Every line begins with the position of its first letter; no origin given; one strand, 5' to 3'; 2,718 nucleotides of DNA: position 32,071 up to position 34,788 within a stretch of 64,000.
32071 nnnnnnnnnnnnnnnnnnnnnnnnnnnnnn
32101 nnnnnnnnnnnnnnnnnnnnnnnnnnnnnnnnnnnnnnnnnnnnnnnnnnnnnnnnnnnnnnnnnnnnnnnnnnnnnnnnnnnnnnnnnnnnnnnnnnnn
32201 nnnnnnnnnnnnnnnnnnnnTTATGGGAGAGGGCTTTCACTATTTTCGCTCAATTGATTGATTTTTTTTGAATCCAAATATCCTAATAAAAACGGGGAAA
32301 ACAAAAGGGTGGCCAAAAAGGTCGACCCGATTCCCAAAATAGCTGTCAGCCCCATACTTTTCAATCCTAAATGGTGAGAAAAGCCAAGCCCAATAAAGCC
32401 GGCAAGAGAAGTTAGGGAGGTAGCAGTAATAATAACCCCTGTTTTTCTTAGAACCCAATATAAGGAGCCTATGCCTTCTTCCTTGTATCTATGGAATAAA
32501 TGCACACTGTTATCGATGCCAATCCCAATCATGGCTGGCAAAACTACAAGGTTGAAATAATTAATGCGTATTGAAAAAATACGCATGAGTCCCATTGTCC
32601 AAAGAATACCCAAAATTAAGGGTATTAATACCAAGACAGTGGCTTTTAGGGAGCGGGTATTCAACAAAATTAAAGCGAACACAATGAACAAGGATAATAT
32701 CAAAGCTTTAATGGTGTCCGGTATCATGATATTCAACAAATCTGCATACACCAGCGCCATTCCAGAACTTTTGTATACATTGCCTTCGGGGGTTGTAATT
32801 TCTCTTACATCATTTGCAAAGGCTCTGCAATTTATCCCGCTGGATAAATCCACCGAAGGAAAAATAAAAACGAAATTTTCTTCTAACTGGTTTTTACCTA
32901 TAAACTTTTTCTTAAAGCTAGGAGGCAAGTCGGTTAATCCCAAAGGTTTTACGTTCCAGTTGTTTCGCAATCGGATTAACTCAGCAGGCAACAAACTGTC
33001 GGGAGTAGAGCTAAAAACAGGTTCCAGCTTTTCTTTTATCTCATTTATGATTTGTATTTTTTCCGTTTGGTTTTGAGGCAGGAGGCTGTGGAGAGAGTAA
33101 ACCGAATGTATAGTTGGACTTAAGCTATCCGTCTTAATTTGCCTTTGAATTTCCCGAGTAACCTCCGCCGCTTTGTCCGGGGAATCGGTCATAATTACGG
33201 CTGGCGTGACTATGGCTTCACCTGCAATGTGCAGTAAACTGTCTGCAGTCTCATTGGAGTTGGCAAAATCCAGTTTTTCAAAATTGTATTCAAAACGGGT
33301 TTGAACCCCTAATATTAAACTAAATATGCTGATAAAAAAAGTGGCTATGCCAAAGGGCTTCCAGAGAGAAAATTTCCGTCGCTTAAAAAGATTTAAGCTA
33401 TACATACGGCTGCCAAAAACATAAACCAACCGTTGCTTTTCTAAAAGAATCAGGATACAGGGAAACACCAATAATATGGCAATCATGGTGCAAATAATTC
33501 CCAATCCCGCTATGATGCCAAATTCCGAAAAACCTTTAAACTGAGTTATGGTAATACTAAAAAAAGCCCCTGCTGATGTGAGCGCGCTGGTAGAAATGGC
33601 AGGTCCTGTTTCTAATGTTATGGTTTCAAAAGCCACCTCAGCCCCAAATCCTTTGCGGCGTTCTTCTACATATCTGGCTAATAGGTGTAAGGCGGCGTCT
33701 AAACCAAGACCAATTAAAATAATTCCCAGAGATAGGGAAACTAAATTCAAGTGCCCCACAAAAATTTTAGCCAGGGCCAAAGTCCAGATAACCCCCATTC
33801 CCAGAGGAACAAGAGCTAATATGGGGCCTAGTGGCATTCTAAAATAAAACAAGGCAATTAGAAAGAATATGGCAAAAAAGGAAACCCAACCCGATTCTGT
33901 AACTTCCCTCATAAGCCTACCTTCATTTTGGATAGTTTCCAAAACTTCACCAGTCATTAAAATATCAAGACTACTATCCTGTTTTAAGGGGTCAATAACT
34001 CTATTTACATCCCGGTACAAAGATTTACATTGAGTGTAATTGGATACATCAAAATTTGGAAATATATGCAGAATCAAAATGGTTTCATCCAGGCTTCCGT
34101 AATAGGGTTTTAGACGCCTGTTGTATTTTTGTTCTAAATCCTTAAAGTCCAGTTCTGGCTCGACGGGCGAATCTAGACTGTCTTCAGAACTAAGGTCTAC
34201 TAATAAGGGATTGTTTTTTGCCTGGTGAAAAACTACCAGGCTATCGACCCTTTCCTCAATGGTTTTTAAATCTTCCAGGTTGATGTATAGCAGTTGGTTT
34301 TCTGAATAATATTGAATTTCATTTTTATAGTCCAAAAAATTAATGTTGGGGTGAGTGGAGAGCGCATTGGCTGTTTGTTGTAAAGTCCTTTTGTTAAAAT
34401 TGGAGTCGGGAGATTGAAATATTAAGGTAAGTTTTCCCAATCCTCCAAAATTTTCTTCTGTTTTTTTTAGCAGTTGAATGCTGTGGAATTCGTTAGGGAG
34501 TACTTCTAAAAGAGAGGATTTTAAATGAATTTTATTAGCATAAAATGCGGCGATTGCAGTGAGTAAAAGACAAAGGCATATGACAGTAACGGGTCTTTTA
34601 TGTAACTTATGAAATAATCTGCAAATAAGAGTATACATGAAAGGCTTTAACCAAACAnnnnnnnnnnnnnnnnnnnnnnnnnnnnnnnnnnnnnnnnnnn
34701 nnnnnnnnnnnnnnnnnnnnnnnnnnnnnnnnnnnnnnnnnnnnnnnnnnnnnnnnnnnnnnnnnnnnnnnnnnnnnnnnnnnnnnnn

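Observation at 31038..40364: Translationally coupled envelope operon: lipoprotein, 702-aa repeat protein, GT2, membrane protein, MMPL exporter, aminotransferase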

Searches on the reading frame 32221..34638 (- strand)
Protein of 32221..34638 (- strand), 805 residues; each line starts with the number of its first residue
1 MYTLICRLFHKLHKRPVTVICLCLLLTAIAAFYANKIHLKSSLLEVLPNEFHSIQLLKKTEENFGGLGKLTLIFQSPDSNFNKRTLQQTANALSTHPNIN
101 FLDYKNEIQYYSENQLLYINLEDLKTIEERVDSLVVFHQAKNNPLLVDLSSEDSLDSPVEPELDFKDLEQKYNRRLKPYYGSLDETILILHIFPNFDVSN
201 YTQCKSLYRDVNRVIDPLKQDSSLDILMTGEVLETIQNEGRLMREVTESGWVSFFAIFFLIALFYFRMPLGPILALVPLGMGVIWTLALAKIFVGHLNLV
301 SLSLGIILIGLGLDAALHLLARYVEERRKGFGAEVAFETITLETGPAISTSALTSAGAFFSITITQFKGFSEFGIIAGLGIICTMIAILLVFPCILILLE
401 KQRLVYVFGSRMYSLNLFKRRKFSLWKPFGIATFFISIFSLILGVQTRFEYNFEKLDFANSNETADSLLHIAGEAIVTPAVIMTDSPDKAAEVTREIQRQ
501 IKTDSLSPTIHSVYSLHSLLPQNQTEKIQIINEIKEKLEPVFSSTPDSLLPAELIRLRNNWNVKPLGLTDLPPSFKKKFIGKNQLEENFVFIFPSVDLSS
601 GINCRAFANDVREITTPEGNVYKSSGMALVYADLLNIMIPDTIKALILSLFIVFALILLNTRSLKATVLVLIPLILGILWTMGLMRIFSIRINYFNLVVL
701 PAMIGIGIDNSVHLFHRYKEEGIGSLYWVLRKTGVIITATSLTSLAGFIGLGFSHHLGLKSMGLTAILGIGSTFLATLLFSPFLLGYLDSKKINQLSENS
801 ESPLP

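Call 4: search_protein_families(library=pfam, proteins=[window:32221-34638:-], max_evalue=0.01)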
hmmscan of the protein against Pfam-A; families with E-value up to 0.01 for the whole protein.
window:32221-34638:- (805 aa): 3 families
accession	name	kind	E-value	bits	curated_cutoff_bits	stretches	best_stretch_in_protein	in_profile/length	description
PF03176.21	MMPL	-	2.9e-34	118.9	20.5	2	202-402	101-305/333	MMPL family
PF12349.14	Sterol-sensing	-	5.6e-11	43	22.3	2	668-783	10-132/153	Sterol-sensing domain of SREBP cleavage-activation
PF00873.25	ACR_tran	-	0.0051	15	28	1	635-712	326-403/1021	AcrB/AcrD/AcrF family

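Call 5: search_protein_families(library=ncbifam, proteins=[window:32221-34638:-], max_evalue=0.01)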
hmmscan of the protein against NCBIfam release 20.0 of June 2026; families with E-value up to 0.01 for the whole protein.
window:32221-34638:- (805 aa): 11 families
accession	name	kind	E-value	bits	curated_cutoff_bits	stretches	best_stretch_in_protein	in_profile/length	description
TIGR03480.1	HpnN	hypoth_equivalog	7.1e-90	302.2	751.85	3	190-545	213-561/862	hopanoid biosynthesis associated RND transporter like protein HpnN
TIGR00921.1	2A067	subfamily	5.3e-59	200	351.9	2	188-398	525-733/733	hydrophobe/amphiphile efflux-3 (HAE3) family transporter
NF052374.1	HopndTporHpnN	equivalog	2.3e-53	181.5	1100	3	194-546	220-565/858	hopanoid transporter HpnN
NF045600.2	BstA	equivalog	9.3e-52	176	1400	3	559-792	675-901/903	sterol transporter cytoplasmic membrane protein BstA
TIGR00833.1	actII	subfamily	7.9e-37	127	874.7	2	202-407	131-340/910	MMPL family RND transporter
TIGR00918.1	2A060602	subfamily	8.9e-06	23.6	1120.4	1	304-398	463-556/1145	transmembrane receptor Patched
NF006356.0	PRK08578.1-4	equivalog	9.6e-06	25.3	330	1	635-783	140-289/302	preprotein translocase subunit SecF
NF009583.0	PRK13024.1-3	subfamily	0.001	17.2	721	1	249-446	284-483/755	protein translocase subunit SecDF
TIGR00917.1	2A060601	subfamily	0.0013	16.5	1016.5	1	607-756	1018-1170/1204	NPC intracellular cholesterol transporter 1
NF046001.1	SecDF_plasm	equivalog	0.0023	16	500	1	598-721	644-763/878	protein translocase subunit SecDF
NF011706.2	PRK15127.1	equivalog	0.0031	15.4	2150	1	597-713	292-411/1049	multidrug efflux RND transporter permease subunit AcrB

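Call 6: find_encoding_contigs(protein=window:32221-34638:-, flank=10000, max_places=6)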
Protein window:32221-34638:- (805 aa): 2 contigs read that carry it; 1 place shown.
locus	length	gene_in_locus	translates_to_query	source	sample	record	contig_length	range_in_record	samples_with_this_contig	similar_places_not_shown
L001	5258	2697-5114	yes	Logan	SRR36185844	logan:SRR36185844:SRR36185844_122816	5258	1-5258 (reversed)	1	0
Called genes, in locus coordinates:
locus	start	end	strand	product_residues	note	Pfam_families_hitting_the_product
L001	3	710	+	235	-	?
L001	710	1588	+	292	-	PF00535:Glycos_transf_2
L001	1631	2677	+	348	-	PF11141:DUF2914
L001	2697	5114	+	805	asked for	PF03176:MMPL, PF12349:Sterol-sensing (weak)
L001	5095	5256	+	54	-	?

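Call 9: find_homologous_proteins(query=window:32221-34638:-, max_evalue=1e-20)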
Query window:32221-34638:- (805 aa): 73 proteins with E <= 1e-20 among 8000 candidates.
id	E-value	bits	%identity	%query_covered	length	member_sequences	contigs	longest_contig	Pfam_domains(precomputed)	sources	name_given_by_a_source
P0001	0.0e+0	1775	100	100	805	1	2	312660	PF03176.22,PF12349.15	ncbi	-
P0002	2.0e-274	931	52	99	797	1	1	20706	PF03176.22,PF12349.15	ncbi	ncbi:RND family transporter [Fibrobacterota bacterium]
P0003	4.9e-268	909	52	98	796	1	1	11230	PF03176.22,PF12349.15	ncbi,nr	ncbi:MAG: MMPL family transporter [Fibrobacteria bacterium]|nr:MMPL family transporter [Fibrobacteri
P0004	5.0e-256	870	50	98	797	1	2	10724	PF03176.22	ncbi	-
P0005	9.2e-256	869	52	96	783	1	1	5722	PF03176.22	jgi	jgi:predicted RND superfamily exporter protein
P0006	5.3e-237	807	57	81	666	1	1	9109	PF03176.22,PF12349.15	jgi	-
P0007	5.0e-234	797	45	100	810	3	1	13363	PF03176.22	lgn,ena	-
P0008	6.4e-229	780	44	98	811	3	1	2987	PF03176.22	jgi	jgi:uncharacterized protein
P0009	1.4e-228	779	43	98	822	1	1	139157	PF03176.22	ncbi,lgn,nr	ncbi:MAG: transporter [Fibrobacteres bacterium]|nr:transporter [Fibrobacterota bacterium]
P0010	3.9e-225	768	44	99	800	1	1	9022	PF03176.22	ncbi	-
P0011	2.0e-221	755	42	99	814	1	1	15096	PF03176.22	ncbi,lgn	-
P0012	1.3e-220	753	43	98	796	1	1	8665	PF03176.22,PF12349.15,PF02355.23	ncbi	-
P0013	1.8e-188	646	38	100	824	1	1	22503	PF03176.22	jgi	jgi:uncharacterized protein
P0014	1.3e-183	630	40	100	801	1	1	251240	PF03176.22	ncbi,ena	-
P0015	6.3e-180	618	37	100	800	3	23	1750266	PF03176.22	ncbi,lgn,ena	-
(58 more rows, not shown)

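Call 10: find_encoding_contigs(protein=P0002, flank=10000, max_places=2)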
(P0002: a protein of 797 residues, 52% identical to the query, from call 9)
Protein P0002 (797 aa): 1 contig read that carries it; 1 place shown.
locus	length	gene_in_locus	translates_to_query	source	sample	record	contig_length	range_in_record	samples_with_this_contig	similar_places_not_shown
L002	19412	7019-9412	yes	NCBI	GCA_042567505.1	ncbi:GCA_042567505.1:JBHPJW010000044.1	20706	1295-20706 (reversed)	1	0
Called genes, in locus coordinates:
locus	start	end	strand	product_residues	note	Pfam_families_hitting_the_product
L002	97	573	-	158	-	-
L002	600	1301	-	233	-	PF18433:DUF5610 (weak)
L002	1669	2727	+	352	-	-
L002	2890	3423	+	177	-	PF12797:Fer4_2 (faint), PF13484:Fer4_16 (faint), PF14697:Fer4_21 (faint), PF13237:Fer4_10 (weak), PF13247:Fer4_11, PF12838:Fer4_7 (weak), PF00037:Fer4 (weak), PF12837:Fer4_6 (weak), +3 more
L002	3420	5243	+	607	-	PF02730:AFOR_N, PF01314:AFOR_C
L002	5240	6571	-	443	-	PF00246:Peptidase_M14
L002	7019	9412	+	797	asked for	PF03176:MMPL, PF12349:Sterol-sensing (faint), PF03176:MMPL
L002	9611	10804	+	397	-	PF00155:Aminotran_1_2, PF01041:DegT_DnrJ_EryC1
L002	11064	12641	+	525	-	PF00069:Pkinase, PF07714:PK_Tyr_Ser-Thr, PF03109:ABC1 (weak), PF14531:Kinase-like (weak)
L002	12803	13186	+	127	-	PF08378:NERD (weak), PF02021:UPF0102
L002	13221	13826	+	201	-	PF01300:Sua5_yciO_yrdC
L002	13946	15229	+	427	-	PF04165:DUF401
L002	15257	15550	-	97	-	PF22600:MTPAP-like_central (weak), PF01909:NTP_transf_2, PF18765:Polbeta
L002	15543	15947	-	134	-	PF08780:NTase_sub_bind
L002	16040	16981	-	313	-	PF00056:Ldh_1_N, PF02866:Ldh_1_C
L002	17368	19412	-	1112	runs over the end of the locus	PF02368:Big_2, PF26182:Ig_NUP210_5th (faint), PF09136:Glucodextran_B (faint), PF02368:Big_2 (weak), PF19077:Big_13 (weak), PF07495:Y_Y_Y (faint), PF19077:Big_13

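Call 11: find_encoding_contigs(protein=P0009, flank=10000, max_places=2)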
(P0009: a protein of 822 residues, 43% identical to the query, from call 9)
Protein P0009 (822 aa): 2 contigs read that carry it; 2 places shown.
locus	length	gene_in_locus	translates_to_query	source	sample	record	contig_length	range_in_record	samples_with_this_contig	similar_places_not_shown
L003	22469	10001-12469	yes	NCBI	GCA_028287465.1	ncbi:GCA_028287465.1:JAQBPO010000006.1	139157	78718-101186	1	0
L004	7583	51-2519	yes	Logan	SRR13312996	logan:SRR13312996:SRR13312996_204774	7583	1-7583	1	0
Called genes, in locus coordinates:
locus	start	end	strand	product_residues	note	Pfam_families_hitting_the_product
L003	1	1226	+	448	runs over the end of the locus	PF01547:SBP_bac_1, PF13416:SBP_bac_8, PF13343:SBP_bac_6, PF13531:SBP_bac_11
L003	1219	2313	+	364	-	PF00005:ABC_tran, PF13304:AAA_21 (faint), PF08402:TOBE_2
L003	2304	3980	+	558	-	PF00528:BPD_transp_1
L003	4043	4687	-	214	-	PF01135:PCMT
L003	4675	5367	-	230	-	PF00535:Glycos_transf_2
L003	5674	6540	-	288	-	PF13489:Methyltransf_23, PF08241:Methyltransf_11 (weak), PF13649:Methyltransf_25, PF13847:Methyltransf_31 (weak)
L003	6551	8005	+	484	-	-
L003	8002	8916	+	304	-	PF13641:Glyco_tranf_2_3 (faint), PF00535:Glycos_transf_2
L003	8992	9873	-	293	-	-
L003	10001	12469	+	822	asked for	PF03176:MMPL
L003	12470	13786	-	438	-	PF01261:AP_endonuc_2 (weak), PF27526:XylA2_C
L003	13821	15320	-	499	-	PF00370:FGGY_N, PF02782:FGGY_C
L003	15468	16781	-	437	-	-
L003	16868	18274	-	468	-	PF01336:tRNA_anti-codon, PF00152:tRNA-synt_2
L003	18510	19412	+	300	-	PF01592:NifU_N, PF01106:NifU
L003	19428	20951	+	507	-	PF19295:SufBD_N, PF01458:SUFBD_core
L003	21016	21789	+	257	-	PF00005:ABC_tran, PF02463:SMC_N (faint)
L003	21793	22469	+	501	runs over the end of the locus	PF01458:SUFBD_core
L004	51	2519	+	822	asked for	PF03176:MMPL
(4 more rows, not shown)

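Call 12: find_encoding_contigs(protein=P0015, flank=10000, max_places=2)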
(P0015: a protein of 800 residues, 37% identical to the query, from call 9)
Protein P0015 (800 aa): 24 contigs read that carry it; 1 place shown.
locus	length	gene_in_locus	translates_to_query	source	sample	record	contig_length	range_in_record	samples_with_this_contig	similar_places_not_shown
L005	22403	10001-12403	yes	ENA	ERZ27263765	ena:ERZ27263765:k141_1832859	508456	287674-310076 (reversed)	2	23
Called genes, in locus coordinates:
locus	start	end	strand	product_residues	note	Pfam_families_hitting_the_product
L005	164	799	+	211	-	PF21948:LplA-B_cat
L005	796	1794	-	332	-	PF14238:DUF4340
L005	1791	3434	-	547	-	PF23357:DUF7088, PF09822:ABC_transp_aux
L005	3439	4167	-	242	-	PF01061:ABC2_membrane (weak), PF12679:ABC2_membrane_2, PF12698:ABC2_membrane_3, PF13346:ABC2_membrane_5 (weak)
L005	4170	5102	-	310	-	PF00005:ABC_tran, PF13304:AAA_21 (weak)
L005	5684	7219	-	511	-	PF05362:Lon_C (faint), PF13541:ChlI, PF00493:MCM (faint), PF01078:Mg_chelatase, PF07728:AAA_5 (faint), PF13335:Mg_chelatase_C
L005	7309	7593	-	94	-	PF04026:SpoVG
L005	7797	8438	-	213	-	PF01135:PCMT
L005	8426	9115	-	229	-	PF00535:Glycos_transf_2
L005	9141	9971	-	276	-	-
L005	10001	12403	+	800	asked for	PF03176:MMPL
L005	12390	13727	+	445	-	PF05426:Alginate_lyase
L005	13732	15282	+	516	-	PF14587:Glyco_hydr_30_2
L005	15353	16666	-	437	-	PF04055:Radical_SAM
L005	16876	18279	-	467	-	PF01336:tRNA_anti-codon, PF00152:tRNA-synt_2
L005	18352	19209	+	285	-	PF01592:NifU_N, PF01106:NifU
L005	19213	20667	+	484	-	PF19295:SufBD_N, PF01458:SUFBD_core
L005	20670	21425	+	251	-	PF00005:ABC_tran, PF02463:SMC_N (faint)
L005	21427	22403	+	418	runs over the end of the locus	PF01458:SUFBD_core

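Call 15: find_related_loci(query=A1, collection=genome_contigs, flank=10000)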
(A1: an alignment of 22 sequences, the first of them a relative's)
Query A1 (805 aa) in genome_contigs; peptide patterns used: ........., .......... (x = any residue, [..] = any of these).
535 stretches matched a pattern; 443 encode a relative of the query (tblastn E <= 1e-3); the best 80 are kept; 80 distinct loci.
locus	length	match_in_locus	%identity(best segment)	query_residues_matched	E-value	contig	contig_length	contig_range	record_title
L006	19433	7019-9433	52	1-805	0e+0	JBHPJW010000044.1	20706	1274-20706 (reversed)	Fibrobacterota bacterium isolate SAG AM-315-M03 AM-315-M03_NODE_44, whole genome shotgun sequence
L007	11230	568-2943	52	1-792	0e+0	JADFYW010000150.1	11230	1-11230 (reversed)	MAG: Fibrobacteria bacterium isolate nGRbin1 nGR_bin1_NODE_150_length_11230_cov_3.744015, whole genome shotgun sequence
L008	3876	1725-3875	53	1-785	0e+0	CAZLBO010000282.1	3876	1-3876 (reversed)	MAG TPA_asm: uncultured Bifidobacteriales bacterium isolate binchicken_co67_159 genome assembly, contig: NODE_30864_leng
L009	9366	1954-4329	44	1-791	0e+0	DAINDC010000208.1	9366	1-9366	MAG TPA_asm: Fibrobacterota bacterium isolate CTOTU41470 NODE_7810_length_9366_cov_3.056600, whole genome shotgun sequen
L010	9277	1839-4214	44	1-791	0e+0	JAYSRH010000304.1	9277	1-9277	MAG: Fibrobacteria bacterium isolate GFS_11904 GFS_11904_303, whole genome shotgun sequence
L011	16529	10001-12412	44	1-804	0e+0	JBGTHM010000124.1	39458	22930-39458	MAG: Fibrobacteria bacterium isolate JTS-RE239 k141_1545450, whole genome shotgun sequence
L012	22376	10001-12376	44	1-791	0e+0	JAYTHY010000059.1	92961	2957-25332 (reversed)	MAG: Fibrobacteria bacterium isolate GFS_2600 GFS_2600_58, whole genome shotgun sequence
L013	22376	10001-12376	43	1-791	0e+0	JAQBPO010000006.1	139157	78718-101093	MAG: Fibrobacteres bacterium isolate RYN_349 scaffold_520997, whole genome shotgun sequence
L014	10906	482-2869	43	1-795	0e+0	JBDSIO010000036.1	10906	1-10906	MAG: Fibrobacteria bacterium isolate cluster1_bin.300 k127_2103021, whole genome shotgun sequence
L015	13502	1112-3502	43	1-791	0e+0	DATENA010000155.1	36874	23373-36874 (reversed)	MAG TPA_asm: Fibrobacteria bacterium isolate SMAG_U8957 k141_1303613, whole genome shotgun sequence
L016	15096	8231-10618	42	1-795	0e+0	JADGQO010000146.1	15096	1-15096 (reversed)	MAG: Fibrobacteria bacterium isolate Chersky_265 k127_15640597, whole genome shotgun sequence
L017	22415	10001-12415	43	1-805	0e+0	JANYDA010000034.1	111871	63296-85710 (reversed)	MAG: Fibrobacteria bacterium isolate 336R_metabinner_36 336R_k141_543034, whole genome shotgun sequence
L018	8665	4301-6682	43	1-792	0e+0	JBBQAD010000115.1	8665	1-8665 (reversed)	MAG: Fibrobacteria bacterium isolate Co_metawrap_1499 Cmw_1499_k141_479894_length_8665_cov_6.0000, whole genome shotgun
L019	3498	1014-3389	43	1-791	0e+0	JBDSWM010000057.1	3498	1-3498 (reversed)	MAG: Fibrobacteria bacterium isolate cluster1_bin.628 k127_12637331, whole genome shotgun sequence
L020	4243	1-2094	43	105-803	0e+0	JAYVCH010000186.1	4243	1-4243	MAG: Fibrobacteria bacterium isolate GL30_UP_metabat_86 GL30_UP_metabat_86_185, whole genome shotgun sequence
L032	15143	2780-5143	34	10-795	8e-150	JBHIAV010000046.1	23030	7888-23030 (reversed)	MAG: Gemmatimonadota bacterium isolate K_2_bin.6 NODE_904_length_23030_cov_10.145680, whole genome shotgun sequence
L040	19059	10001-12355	33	6-791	7e-141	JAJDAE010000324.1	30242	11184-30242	MAG: candidate division KSB1 bacterium isolate OFTM177 OFTM177_323, whole genome shotgun sequence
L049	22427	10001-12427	32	8-802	1e-134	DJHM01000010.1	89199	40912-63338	MAG TPA_asm: Latescibacteria bacterium UBA6620 UBA6620_contig_8404, whole genome shotgun sequence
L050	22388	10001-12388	33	8-789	5e-133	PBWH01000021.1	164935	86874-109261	MAG: Gemmatimonadetes bacterium isolate RS821 8341, whole genome shotgun sequence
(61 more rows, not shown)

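Call 18: search_protein_families(library=pfam, proteins=[L032:1974-2672:+, L032:608-2005:+, L032:10219-11628:+, L049:13378-14871:+, L049:12564-13403:+, L049:5257-6258:+, L003:8992-9873:-, L005:9141-9971:-, L003:6551-8005:+, L018:832-3417:+], max_evalue=0.01)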
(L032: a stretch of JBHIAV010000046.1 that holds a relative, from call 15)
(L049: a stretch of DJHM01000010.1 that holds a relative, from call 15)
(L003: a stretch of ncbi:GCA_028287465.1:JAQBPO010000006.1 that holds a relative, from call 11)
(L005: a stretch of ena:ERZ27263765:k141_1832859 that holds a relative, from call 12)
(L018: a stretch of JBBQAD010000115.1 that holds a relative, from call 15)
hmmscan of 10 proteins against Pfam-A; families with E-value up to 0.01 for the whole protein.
L032:1974-2672:+ (233 aa): 1 family
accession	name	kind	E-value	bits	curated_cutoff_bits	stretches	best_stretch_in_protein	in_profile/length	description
PF05494.18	MlaC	-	8.3e-32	110.7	26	1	73-220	10-164/166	MlaC protein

L032:608-2005:+ (466 aa): 1 family
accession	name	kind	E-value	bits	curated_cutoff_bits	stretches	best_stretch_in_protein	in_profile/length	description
PF02321.23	OEP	-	1.3e-44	152.7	22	2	41-244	1-187/187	Outer membrane efflux protein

L032:10219-11628:+ (470 aa): 1 family
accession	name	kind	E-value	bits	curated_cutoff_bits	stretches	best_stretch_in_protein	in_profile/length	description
PF01066.26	CDP-OH_P_transf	-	3.4e-11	44.2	22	1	282-356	3-78/152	CDP-alcohol phosphatidyltransferase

L049:13378-14871:+ (498 aa): 8 families
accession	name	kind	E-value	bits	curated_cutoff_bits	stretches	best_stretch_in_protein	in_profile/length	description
PF00732.25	GMC_oxred_N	-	1.9e-21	77.3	23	1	83-290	24-217/218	GMC oxidoreductase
PF05199.19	GMC_oxred_C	-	2.9e-19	70.4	24.6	1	373-488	1-139/139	GMC oxidoreductase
PF01266.30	DAO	-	1.5e-08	35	27.9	1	10-45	1-36/353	FAD dependent oxidoreductase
PF12831.13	FAD_oxidored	-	3.9e-08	33.4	27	1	10-42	1-33/416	FAD dependent oxidoreductase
PF07992.20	Pyr_redox_2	-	5.1e-08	33.1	26.1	1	9-41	1-33/291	Pyridine nucleotide-disulphide oxidoreductase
PF00890.30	FAD_binding_2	-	1.7e-07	31.3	20.4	1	10-40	1-31/414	FAD binding domain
PF01494.25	FAD_binding_3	-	0.00071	19.3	22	1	9-59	2-47/349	FAD binding domain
PF13450.12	NAD_binding_8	-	0.0026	18.4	21.9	1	13-40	1-28/68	NAD(P)-binding Rossmann-like domain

L049:12564-13403:+ (280 aa): 0 families

L049:5257-6258:+ (334 aa): 1 family
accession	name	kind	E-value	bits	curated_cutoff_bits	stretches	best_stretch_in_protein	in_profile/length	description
PF03706.18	LPG_synthase_TM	-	6.4e-29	101.8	33.4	1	13-310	6-300/302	Lysylphosphatidylglycerol synthase TM region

L003:8992-9873:- (293 aa): 0 families

L005:9141-9971:- (276 aa): 0 families

L003:6551-8005:+ (484 aa): 0 families

L018:832-3417:+ (862 aa): 0 families
